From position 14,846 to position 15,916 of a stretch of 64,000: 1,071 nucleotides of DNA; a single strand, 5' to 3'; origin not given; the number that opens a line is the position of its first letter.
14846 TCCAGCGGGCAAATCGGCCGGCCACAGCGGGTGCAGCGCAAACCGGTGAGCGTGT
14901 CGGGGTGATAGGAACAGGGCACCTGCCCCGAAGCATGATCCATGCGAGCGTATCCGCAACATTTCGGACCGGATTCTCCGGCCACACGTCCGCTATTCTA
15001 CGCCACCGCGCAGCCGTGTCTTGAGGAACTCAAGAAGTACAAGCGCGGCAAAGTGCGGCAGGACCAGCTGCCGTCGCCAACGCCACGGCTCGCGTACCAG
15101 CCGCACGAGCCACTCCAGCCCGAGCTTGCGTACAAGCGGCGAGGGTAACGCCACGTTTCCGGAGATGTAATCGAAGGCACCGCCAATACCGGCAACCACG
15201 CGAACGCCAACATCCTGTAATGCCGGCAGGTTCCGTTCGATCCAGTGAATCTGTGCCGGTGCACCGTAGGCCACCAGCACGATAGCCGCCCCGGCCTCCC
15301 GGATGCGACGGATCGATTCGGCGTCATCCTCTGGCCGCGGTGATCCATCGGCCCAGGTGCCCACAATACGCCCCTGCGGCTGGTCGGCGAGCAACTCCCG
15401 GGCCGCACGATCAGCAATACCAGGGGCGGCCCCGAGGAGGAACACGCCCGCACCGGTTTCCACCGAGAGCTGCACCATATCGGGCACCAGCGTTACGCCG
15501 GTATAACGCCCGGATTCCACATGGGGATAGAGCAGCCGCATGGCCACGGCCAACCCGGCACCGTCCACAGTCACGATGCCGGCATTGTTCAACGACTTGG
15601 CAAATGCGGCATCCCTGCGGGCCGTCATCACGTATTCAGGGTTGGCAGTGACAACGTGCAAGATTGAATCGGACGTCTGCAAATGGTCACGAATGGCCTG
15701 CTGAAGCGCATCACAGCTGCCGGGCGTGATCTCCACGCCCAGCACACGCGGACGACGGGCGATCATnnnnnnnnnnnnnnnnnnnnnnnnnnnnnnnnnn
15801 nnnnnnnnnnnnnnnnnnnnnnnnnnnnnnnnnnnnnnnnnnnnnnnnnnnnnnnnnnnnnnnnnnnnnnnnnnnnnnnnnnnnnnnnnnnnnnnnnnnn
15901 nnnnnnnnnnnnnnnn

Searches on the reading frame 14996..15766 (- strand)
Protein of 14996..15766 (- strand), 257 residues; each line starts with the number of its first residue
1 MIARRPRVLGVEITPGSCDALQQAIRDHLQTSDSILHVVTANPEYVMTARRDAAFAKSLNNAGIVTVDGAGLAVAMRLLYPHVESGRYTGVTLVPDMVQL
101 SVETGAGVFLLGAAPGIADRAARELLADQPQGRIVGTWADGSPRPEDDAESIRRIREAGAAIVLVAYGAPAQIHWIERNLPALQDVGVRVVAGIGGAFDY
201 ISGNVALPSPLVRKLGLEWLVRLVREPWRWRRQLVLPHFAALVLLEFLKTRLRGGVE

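Call 26: search_protein_families(library=pfam, proteins=[window:14996-15766:-], max_evalue=0.00001)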
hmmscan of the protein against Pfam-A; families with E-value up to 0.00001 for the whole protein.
window:14996-15766:- (257 aa): 1 family
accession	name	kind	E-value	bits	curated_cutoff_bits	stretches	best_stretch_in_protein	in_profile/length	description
PF03808.19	Glyco_tran_WecG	-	3.2e-42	144.6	27.4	1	63-233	2-167/168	Glycosyl transferase WecG/TagA/CpsF family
